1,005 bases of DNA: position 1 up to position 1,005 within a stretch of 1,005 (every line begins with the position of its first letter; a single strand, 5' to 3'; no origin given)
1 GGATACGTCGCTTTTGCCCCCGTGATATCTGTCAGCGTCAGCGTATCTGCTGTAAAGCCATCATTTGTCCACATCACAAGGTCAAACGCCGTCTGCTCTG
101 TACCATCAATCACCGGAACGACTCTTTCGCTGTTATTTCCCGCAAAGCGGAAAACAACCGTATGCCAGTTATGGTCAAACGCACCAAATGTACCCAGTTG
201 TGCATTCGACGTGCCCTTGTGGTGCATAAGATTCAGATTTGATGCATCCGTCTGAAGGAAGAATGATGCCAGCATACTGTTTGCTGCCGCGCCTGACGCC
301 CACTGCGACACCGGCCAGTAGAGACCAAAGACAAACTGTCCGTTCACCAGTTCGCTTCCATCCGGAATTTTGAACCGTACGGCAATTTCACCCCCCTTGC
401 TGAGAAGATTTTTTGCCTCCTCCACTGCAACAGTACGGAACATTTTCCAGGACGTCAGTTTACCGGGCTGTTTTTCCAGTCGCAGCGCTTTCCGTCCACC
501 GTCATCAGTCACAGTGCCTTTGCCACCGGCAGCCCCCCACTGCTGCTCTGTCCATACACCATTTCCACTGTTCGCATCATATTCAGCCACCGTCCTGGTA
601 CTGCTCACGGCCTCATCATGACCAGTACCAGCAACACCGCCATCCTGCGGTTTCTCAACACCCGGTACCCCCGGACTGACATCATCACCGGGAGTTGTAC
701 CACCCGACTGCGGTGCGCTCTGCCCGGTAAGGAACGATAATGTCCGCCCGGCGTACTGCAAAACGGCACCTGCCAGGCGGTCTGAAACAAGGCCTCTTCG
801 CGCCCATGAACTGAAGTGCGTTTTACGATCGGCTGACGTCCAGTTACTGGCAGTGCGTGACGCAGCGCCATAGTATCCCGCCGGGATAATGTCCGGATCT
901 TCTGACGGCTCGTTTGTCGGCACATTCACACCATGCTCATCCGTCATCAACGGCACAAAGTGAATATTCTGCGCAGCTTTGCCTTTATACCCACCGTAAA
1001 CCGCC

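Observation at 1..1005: The real gene is a stop-free minus-strand frame absent from the supplied ORF track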

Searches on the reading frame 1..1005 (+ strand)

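Call 14: search_protein_families(proteins=[L001:9949-11934:-], library=ncbifam)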
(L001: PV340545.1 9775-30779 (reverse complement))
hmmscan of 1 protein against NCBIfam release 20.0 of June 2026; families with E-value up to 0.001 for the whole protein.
L001:9949-11934:- (662 aa): 0 families

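Call 15: search_protein_families(proteins=[L001:9949-11934:-], library=phrogs)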
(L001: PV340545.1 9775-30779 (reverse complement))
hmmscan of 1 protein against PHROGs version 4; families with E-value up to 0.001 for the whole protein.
L001:9949-11934:- (662 aa): 9 families
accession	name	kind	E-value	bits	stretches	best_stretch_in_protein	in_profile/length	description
phrog_143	-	unknown function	0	1012.2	1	1-660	1-632/634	-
phrog_19075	-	unknown function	4.4e-97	325.7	1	217-412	2-200/265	-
phrog_16581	-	unknown function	1.5e-70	238.1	1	253-416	2-168/218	-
phrog_3591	-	unknown function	6.2e-66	223.5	1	381-660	1-263/265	-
phrog_9498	-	unknown function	2.8e-55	185.9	1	1-127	1-113/113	-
phrog_16885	-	unknown function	2.5e-50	170.4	1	217-327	2-112/114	-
phrog_2036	-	unknown function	9.6e-39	132.3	1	1-61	6-66/67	-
phrog_6393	-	unknown function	1.9e-25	90.1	1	572-660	1-88/90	-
phrog_12088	-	unknown function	7.8e-13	49.1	1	597-660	1-63/65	-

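Call 16: search_solved_structures(query=L001:9949-11934:-, max_evalue=1, show_alignments=2)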
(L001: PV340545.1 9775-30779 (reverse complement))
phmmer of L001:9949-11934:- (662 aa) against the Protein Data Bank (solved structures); distinct sequences matched with E-value up to 1: 3.
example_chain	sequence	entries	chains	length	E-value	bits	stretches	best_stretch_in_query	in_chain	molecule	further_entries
3pt5_A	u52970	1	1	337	1.6e-114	386.7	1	74-394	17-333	NANS (YJHS), A 9-O-acetyl N-acetylneuraminic acid esterase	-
6yp6_A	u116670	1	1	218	3.8e-48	167.4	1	448-656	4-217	NanS-p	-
8gvi_A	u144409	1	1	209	0.78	11.1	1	73-129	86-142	H25-11 TCR alpha chain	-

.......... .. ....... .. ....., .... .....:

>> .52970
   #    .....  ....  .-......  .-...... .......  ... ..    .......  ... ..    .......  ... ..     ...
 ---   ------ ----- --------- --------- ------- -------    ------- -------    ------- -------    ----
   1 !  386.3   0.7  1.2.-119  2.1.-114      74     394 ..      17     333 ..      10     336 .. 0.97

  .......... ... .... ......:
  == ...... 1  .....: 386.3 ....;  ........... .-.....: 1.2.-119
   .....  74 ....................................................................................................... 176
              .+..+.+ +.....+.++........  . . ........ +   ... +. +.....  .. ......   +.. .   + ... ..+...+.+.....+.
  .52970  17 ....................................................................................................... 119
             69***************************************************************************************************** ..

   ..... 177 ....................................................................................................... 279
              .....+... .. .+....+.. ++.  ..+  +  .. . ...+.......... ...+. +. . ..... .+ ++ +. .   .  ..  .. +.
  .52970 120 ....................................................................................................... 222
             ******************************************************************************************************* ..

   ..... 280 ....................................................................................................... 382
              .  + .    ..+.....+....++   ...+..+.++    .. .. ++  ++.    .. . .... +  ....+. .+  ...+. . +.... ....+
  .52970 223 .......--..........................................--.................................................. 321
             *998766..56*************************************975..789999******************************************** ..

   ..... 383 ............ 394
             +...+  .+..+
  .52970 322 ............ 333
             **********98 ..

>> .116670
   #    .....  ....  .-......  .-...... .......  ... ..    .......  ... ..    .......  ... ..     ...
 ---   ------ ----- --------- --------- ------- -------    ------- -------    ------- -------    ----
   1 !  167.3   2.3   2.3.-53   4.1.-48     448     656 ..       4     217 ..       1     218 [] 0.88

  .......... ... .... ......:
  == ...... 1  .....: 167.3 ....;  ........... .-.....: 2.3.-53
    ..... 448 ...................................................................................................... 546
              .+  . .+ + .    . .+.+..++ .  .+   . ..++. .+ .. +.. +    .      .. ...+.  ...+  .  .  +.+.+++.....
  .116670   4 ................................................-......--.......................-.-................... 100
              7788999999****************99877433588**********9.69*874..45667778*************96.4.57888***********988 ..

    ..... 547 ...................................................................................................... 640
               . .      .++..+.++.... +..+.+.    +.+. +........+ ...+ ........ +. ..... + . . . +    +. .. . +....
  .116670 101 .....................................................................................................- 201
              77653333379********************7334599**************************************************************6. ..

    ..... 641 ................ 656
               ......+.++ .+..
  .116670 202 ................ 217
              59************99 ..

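Call 17: profile_search(protein=L001:9949-11934:-)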
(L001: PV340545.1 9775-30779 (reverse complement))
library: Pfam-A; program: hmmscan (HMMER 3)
A. the first sequence (662 residues): domains with independent E <= 10: 3; with E <= 0.001: 3
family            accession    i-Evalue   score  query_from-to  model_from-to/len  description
DUF6645           PF20350.3     1.6e-32   112.5     511-619         1-115/119  Family of unknown function (DUF6645)
DUF1737           PF08410.15    2.3e-15    56.6       3-50          1-53/53  Domain of unknown function (DUF1737)
SASA              PF03629.24    4.2e-09    36.8      81-276         5-157/226  Carbohydrate esterase, sialic acid-specific acetylesterase

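Call 44: predict_structure(alignment_id=A1)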
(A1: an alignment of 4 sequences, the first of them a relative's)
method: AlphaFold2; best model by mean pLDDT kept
length: 662 residues; sequences in the alignment: 4
mean_pLDDT: 48.6   pTM: 0.37
mean pLDDT of the five models: 48.6, 48.6, 47.9, 42.9, 38.9
residues with pLDDT >= 90: 24; 70-90: 121; 50-70: 137; < 50: 380
segments of 3 or more residues with pLDDT < 50: 1-11, 28-220, 235-259, 281-288, 296-305, 329-386, 396-444, 457-468, 659-662
pLDDT, mean of each block of 10 residues (from residue 1): 32 51 50 35 34 30 36 29 23 22 28 23 23 24 23 27 45 45 40 26 25 42 54 48 43 41 59 61 46 49 48 55 56 39 33 28 29 33 49 44 25 20 21 22 57 58 43 70 72 54 70 87 78 79 61 77 85 80 85 89 88 87 68 62 72 71 29
secondary structure, 60 per line:
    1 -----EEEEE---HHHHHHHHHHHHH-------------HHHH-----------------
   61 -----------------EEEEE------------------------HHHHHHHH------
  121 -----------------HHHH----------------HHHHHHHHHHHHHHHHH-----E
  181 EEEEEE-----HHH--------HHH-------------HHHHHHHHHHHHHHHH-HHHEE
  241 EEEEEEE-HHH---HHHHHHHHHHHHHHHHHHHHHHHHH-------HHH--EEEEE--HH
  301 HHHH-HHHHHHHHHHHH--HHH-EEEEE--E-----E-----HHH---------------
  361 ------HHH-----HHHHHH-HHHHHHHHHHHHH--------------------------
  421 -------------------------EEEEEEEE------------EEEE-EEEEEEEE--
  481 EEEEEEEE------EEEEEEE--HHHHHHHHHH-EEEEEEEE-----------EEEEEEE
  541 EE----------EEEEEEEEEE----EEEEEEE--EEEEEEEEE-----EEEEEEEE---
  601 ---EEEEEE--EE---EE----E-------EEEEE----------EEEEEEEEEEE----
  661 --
elements in order (helices of 4 or more, strands of 3 or more residues): E6-10 H14-26 H40-43 E78-82 H107-114 H138-141 H158-174 E180-186 H219-234 E239-247 H255-279 E292-296 H299-304 H306-317 E324-328 H375-380 H382-394 E446-453 E466-469 E471-478 E481-488 E495-501 H504-513 E515-522 E534-542 E553-562 E567-573 E576-584 E590-597 E604-609 E631-635 E646-656

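Call 47: fold_search(model_id=the predicted structure, library=pdb)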
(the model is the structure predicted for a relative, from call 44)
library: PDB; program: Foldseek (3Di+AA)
matches with E <= 10: 1295; with E <= 0.001: 347
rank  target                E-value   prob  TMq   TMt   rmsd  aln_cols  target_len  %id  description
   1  6yp6                  5.8e-23  1.00  0.30  0.87   2.4       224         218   44  Structural annotation of the conserved carbohydrate esterase vb_24B_21 from Shiga toxin-encoding bacteriophage phi24B (released 2020-09-16)
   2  3pt5                  9.3e-14  1.00  0.27  0.52   7.3       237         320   51  Crystal structure of NanS (released 2011-05-18)
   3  2w68_A                6.7e-10  1.00  0.25  0.76   3.8       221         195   13  ENHANCING THE RECEPTOR AFFINITY OF THE SIALIC ACID-BINDING DOMAIN OF VIBRIO CHOLERAE SIALIDASE THROUGH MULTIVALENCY (released 2008-12-30)
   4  2w68_B                9.8e-10  1.00  0.23  0.69   5.2       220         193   14  ENHANCING THE RECEPTOR AFFINITY OF THE SIALIC ACID-BINDING DOMAIN OF VIBRIO CHOLERAE SIALIDASE THROUGH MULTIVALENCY (released 2008-12-30)
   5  2w68_C                5.9e-09  1.00  0.24  0.73   4.1       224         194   13  ENHANCING THE RECEPTOR AFFINITY OF THE SIALIC ACID-BINDING DOMAIN OF VIBRIO CHOLERAE SIALIDASE THROUGH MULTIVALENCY (released 2008-12-30)
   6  5hca_A                1.1e-07  1.00  0.22  0.47   8.9       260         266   12  Globular Domain of the Entamoeba histolytica calreticulin in complex with glucose (released 2016-08-31)
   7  5hca_C                2.1e-07  1.00  0.21  0.46   7.9       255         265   12  Globular Domain of the Entamoeba histolytica calreticulin in complex with glucose (released 2016-08-31)
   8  5hcb_A                3.1e-07  1.00  0.22  0.49   7.5       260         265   12  Globular Domain of the Entamoeba histolytica calreticulin in complex with glucose (released 2016-08-31)
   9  3a0n                  5.7e-07  1.00  0.21  0.48   7.6       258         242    9  Crystal structure of D-glucuronic acid-bound alginate lyase vAL-1 from Chlorella virus (released 2009-10-20)
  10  9oz8_B                6.0e-07  1.00  0.20  0.17   6.6       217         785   13  Cryo-EM structure of chicken NEL dimer bound with one human NICOL. (released 2026-02-25)
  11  8hls_A                6.7e-07  1.00  0.18  0.20   8.1       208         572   15  Crystal structure of the sialidase Am1547 from A.muciniphila (released 2024-06-05)
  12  5hca_B                7.5e-07  1.00  0.21  0.46   8.9       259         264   11  Globular Domain of the Entamoeba histolytica calreticulin in complex with glucose (released 2016-08-31)
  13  3o0x_B                8.0e-07  1.00  0.23  0.54   7.2       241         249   11  Structural basis of carbohydrate recognition by calreticulin (released 2010-09-29)
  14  9oz8_C                9.4e-07  1.00  0.17  0.15   7.0       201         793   14  Cryo-EM structure of chicken NEL dimer bound with one human NICOL. (released 2026-02-25)
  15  5lk5_B                1.0e-06  1.00  0.23  0.52   7.1       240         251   11  Crystal structure of the globular domain of human calreticulin mutant D71K (released 2016-08-31)
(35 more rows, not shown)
